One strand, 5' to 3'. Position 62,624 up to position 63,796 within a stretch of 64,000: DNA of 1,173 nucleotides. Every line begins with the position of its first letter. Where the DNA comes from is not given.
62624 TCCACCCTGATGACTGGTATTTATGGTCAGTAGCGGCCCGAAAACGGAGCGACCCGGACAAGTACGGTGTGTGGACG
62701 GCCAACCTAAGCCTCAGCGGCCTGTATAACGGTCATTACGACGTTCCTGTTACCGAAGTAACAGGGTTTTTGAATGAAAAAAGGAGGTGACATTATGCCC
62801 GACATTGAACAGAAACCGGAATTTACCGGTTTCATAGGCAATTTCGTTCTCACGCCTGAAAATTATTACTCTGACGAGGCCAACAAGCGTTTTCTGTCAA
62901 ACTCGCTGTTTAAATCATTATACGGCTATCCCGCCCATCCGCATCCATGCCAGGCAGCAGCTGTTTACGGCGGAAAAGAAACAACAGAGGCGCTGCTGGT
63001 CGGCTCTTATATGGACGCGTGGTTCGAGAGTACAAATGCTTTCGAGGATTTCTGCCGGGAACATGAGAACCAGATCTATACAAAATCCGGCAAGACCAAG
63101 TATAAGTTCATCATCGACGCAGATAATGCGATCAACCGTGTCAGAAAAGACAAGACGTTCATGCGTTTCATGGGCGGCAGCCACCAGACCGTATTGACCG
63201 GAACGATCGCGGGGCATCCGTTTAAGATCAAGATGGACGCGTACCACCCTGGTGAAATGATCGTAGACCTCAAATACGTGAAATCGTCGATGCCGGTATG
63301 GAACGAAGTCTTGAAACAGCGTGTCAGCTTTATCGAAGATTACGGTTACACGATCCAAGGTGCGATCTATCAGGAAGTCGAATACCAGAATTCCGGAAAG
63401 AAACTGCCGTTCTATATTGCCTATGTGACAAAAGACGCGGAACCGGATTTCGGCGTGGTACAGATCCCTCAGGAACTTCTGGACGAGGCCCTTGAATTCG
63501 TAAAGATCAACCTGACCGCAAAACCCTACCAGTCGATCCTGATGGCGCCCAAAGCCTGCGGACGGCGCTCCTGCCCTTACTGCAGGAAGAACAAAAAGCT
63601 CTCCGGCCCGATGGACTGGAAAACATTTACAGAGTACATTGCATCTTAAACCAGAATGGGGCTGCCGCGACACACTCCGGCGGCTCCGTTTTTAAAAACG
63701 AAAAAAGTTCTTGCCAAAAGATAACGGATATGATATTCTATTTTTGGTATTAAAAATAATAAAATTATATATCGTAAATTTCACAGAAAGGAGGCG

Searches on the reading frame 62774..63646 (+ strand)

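Call 6: search_protein_families(library=pfam, proteins=[window:62774-63646:+], max_evalue=0.01)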
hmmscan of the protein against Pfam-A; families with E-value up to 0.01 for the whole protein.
window:62774-63646:+ (291 aa): 1 family
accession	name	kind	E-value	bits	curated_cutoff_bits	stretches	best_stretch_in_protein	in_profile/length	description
PF12684.13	DUF3799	-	3.8e-47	161.5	26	1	42-272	1-232/233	PDDEXK-like domain of unknown function (DUF3799)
